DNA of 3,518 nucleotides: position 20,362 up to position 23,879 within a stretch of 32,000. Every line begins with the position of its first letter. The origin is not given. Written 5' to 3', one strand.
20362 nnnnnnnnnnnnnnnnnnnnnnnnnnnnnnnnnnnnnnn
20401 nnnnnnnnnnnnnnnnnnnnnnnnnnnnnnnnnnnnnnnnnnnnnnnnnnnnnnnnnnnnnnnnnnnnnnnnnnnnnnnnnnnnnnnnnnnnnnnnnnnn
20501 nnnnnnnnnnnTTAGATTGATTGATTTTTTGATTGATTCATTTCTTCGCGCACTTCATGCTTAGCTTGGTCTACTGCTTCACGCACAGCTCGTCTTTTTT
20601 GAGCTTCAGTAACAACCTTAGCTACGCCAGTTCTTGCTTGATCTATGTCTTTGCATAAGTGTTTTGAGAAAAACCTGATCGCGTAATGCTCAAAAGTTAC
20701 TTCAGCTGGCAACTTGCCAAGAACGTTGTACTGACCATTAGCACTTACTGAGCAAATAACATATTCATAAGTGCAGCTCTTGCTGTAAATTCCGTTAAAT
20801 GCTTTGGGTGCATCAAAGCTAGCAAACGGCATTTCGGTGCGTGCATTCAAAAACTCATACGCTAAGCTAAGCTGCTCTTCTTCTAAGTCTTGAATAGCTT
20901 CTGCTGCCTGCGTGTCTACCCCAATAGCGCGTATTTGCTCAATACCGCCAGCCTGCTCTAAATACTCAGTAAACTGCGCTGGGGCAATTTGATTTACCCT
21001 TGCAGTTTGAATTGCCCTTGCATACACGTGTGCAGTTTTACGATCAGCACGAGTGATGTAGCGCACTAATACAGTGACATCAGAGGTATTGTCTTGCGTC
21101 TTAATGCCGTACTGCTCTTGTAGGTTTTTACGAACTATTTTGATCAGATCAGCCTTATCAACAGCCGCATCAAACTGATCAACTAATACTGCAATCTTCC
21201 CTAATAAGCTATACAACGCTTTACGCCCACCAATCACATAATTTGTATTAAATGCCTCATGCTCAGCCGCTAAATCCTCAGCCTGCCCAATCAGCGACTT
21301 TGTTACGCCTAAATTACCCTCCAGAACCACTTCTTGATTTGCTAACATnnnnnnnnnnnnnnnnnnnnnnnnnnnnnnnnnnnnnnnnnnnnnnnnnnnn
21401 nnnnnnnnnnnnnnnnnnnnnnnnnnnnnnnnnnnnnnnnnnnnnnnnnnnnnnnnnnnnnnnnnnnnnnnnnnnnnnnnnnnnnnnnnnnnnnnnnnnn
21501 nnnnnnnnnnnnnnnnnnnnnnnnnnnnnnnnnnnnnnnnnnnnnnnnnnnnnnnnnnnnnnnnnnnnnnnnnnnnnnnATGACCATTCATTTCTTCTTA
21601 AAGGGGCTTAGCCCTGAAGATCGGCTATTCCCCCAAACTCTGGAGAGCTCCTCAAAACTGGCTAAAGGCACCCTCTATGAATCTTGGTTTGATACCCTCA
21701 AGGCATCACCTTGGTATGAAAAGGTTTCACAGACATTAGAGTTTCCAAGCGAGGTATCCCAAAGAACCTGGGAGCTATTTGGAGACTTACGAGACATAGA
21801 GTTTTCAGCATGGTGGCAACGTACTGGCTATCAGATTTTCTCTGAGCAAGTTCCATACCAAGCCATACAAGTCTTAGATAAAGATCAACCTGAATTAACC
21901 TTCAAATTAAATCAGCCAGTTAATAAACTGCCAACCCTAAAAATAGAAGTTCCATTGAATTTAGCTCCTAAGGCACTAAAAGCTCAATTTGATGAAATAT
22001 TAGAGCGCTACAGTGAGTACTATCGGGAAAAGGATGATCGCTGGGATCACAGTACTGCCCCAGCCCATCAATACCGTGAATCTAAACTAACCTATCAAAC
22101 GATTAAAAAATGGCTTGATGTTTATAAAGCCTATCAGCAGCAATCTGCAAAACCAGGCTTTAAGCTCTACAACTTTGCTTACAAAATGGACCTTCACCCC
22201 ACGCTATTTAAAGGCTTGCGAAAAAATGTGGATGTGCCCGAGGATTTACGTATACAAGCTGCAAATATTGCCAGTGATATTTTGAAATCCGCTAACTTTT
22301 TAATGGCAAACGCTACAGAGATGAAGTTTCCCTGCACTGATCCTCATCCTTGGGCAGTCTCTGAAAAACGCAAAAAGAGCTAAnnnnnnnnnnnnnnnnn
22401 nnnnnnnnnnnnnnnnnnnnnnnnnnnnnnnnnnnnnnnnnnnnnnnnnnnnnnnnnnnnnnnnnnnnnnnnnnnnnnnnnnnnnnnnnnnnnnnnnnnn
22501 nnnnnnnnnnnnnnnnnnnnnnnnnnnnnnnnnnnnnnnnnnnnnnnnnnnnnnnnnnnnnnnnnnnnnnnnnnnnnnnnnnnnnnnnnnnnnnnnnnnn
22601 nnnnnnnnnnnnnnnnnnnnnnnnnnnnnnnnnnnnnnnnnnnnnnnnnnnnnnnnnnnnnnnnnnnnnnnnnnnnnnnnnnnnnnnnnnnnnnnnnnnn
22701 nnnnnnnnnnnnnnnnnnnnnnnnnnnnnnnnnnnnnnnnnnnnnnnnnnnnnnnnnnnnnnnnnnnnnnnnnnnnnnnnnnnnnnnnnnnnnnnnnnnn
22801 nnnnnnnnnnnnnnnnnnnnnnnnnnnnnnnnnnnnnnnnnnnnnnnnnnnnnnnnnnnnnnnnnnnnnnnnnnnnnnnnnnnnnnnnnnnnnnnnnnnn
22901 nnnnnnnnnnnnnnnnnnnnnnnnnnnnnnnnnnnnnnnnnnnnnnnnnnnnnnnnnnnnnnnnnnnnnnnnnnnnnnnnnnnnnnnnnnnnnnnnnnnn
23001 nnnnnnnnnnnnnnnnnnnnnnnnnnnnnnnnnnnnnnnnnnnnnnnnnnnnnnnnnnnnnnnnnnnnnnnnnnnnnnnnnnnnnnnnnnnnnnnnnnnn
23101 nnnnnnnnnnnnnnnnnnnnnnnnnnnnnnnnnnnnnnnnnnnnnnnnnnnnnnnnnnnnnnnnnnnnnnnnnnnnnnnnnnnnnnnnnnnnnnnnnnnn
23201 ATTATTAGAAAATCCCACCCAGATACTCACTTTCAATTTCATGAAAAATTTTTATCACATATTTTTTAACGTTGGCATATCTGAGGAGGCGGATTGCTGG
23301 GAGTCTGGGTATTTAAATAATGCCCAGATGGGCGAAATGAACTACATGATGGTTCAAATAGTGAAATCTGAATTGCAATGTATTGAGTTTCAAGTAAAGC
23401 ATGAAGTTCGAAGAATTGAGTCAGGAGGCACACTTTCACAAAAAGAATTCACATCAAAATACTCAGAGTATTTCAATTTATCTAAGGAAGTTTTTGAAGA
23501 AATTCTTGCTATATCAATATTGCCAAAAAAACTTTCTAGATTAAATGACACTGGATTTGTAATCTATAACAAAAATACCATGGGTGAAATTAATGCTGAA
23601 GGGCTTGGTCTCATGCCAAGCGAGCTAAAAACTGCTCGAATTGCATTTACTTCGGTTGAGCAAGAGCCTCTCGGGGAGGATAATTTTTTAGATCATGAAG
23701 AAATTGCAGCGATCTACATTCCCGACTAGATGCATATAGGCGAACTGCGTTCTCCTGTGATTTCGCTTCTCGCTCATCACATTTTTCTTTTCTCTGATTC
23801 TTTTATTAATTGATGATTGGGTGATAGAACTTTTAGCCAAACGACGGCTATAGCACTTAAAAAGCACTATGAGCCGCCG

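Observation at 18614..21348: Uncharacterised four-gene operon: unknown protein, stand-alone AAA+ ATPase, two tandem-HTH paralogs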

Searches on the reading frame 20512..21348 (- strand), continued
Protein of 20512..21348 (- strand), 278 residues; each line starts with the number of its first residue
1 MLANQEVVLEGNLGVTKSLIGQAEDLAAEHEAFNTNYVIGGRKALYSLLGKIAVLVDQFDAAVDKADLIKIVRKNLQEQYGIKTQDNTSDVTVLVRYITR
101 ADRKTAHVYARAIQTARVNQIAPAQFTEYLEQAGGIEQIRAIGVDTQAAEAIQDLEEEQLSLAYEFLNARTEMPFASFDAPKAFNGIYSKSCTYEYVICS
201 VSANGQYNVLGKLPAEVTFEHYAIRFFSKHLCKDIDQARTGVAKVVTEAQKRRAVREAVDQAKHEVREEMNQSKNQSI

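Call 96: search_protein_representatives(alignment_id=A1)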
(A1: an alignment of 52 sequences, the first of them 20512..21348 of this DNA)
Query: 52 sequences, 275 profile positions. Proteins with E-value up to 0.001 (for the whole library): 711; up to 1e-10: 319; up to 1e-30: 89. The best 150 are listed.
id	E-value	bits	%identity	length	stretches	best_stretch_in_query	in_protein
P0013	1.3e-114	398.7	-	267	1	1-264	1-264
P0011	8.0e-109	379.7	-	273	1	8-266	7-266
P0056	7.3e-105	366.7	-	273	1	11-269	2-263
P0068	2.2e-100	352.0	-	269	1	8-270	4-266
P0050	3.4e-100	351.5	-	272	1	12-266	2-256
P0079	2.8e-99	348.4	-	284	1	1-273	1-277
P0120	5.6e-98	344.2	-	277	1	1-271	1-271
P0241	9.7e-97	340.1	-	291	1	1-272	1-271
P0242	7.4e-95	333.9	-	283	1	1-273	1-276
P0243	3.0e-90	318.8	-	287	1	1-263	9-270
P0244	1.8e-89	316.2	-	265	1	11-264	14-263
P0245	4.0e-88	311.8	-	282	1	4-267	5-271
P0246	1.1e-86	307.1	-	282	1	10-272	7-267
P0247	3.0e-86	305.7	-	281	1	9-270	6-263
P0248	7.0e-86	304.5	-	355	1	11-259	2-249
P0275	1.9e-42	162.0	-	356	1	26-244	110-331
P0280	1.5e-39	152.6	-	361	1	21-248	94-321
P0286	1.1e-37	146.4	-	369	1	13-257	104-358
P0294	9.0e-36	140.1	-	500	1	23-237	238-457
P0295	9.8e-36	140.0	-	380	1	19-234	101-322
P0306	1.8e-33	132.6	-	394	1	18-255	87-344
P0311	2.4e-32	128.9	-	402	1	21-248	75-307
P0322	9.0e-31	123.7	-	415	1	41-220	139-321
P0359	9.9e-24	100.6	-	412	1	21-165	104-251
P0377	3.3e-22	95.7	-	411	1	20-266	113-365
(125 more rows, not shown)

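Call 97: search_protein_families(library=pfam, proteins=[P0294, P0275, P0280, P0286, P0295, P0306, P0311, P0322, P0359, P0377], max_evalue=0.01)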
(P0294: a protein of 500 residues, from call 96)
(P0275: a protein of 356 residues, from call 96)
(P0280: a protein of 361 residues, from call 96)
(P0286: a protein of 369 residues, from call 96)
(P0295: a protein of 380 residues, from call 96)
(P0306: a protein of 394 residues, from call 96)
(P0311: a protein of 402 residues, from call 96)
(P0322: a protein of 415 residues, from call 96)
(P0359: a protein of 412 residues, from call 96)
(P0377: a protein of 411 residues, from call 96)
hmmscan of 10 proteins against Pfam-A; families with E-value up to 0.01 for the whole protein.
P0294 (500 aa): 1 family
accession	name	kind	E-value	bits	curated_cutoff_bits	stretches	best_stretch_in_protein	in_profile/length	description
PF02095.21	Extensin_1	-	9.2e-11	42.3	105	1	71-210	4-162/171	Extensin-like protein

P0275 (356 aa): 0 families

P0280 (361 aa): 0 families

P0286 (369 aa): 1 family
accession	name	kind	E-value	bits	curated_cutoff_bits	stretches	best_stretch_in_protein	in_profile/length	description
PF11373.13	DUF3175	-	0.0043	17.7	27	0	149-199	16-66/86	Protein of unknown function (DUF3175)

P0295 (380 aa): 0 families

P0306 (394 aa): 0 families

P0311 (402 aa): 0 families

P0322 (415 aa): 0 families

P0359 (412 aa): 0 families

P0377 (411 aa): 1 family
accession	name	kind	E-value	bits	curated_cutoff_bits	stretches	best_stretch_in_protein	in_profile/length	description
PF12820.12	BRCT_assoc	-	0.009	16.3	27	0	324-398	30-104/164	Serine-rich domain associated with BRCT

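Call 98: find_encoding_contigs(protein=P0275, flank=8000, max_places=3)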
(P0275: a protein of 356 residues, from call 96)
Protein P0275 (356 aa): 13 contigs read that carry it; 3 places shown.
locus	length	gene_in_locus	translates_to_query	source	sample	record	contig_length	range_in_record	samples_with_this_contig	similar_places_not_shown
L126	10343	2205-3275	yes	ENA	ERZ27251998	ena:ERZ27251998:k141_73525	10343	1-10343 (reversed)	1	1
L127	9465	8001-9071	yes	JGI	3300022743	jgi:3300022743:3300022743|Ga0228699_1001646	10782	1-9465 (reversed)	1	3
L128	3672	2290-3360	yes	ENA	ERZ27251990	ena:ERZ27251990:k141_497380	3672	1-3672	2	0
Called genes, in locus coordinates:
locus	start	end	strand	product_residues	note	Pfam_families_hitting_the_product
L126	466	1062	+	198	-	PF00239:Resolvase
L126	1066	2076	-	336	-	-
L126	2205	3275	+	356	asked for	-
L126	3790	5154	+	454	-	-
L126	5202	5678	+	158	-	-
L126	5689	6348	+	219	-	PF08378:NERD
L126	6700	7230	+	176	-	-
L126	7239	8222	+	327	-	-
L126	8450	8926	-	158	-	-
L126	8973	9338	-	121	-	PF21781:DUF6876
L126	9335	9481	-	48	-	-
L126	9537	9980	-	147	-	PF20346:DUF6641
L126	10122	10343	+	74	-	?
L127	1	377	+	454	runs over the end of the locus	-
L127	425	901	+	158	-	-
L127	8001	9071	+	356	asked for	-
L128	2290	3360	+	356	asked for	-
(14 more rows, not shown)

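Call 105: search_protein_families(library=pfam, proteins=[L126:3790-5154:+], max_evalue=0.001)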
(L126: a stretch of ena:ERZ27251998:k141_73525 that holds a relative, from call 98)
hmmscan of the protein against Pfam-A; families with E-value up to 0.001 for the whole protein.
L126:3790-5154:+ (454 aa): 1 family
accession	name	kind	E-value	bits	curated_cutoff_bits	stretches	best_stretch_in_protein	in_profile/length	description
PF13102.12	Phage_int_SAM_5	-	0.00015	22.5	22.3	1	92-177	12-94/98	Phage integrase SAM-like domain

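Call 111: search_dna_similar(query=window:20512-21348:-, collection=plasmids, mode=protein, max_evalue=0.01, max_rows=15)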
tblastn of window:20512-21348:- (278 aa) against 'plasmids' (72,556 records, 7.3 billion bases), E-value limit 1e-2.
No match.

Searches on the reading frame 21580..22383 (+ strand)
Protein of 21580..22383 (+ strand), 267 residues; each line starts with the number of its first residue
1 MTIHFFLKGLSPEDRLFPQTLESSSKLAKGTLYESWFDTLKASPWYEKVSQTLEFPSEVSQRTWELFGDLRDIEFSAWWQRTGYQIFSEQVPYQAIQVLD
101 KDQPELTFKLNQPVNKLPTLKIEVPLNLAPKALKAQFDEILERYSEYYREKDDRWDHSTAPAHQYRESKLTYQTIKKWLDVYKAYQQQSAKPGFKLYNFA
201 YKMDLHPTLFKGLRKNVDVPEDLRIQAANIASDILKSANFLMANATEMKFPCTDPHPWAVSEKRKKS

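Call 6: search_protein_families(library=pfam, proteins=[window:21580-22383:+], max_evalue=0.1)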
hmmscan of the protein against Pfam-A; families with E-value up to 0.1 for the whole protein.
window:21580-22383:+ (267 aa): 1 family
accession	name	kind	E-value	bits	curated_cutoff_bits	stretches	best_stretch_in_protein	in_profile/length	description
PF19795.4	DUF6279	-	0.0022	18.4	27.7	1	74-189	19-138/195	Family of unknown function (DUF6279)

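Call 7: search_protein_families(library=phrogs, proteins=[window:21580-22383:+], max_evalue=0.1)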
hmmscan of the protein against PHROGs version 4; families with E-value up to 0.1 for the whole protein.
window:21580-22383:+ (267 aa): 1 family
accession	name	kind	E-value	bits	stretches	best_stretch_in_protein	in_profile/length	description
phrog_31640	-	unknown function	0.029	15.2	1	201-234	18-52/58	-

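Call 8: search_protein_families(library=padloc, proteins=[window:21580-22383:+], max_evalue=0.1)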
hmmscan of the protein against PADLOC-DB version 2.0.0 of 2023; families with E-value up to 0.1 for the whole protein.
window:21580-22383:+ (267 aa): 1 family
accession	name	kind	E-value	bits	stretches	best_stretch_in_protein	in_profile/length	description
PDLC04421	PDC-M11A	-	0.02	11.6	1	66-123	171-235/486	-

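Call 9: search_protein_families(library=ncbifam, proteins=[window:21580-22383:+], max_evalue=0.1)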
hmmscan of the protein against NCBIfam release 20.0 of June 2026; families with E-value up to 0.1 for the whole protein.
window:21580-22383:+ (267 aa): 0 families

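Call 64: search_solved_structures(query=window:21580-22383:+, max_evalue=10)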
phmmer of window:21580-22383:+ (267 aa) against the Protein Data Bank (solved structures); distinct sequences matched with E-value up to 10: 0.

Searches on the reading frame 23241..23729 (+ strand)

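Call 6: search_protein_families(library=pfam, proteins=[window:23241-23729:+], max_evalue=0.1)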
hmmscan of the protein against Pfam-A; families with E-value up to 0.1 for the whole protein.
window:23241-23729:+ (162 aa): 2 families
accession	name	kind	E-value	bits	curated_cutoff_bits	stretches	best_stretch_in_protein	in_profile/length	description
PF24323.1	DUF7494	-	0.01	16.6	27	1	34-114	14-97/117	Domain of unknown function (DUF7494)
PF00833.23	Ribosomal_S17e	-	0.086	13.2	22.8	0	13-58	34-79/122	Ribosomal S17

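Call 7: search_protein_families(library=phrogs, proteins=[window:23241-23729:+], max_evalue=0.1)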
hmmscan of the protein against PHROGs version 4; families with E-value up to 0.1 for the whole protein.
window:23241-23729:+ (162 aa): 0 families

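Call 8: search_protein_families(library=padloc, proteins=[window:23241-23729:+], max_evalue=0.1)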
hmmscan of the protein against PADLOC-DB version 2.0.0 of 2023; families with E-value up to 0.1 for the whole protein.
window:23241-23729:+ (162 aa): 0 families

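Call 9: search_protein_families(library=ncbifam, proteins=[window:23241-23729:+], max_evalue=0.1)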
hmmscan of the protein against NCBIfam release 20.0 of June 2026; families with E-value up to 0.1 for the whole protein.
window:23241-23729:+ (162 aa): 0 families
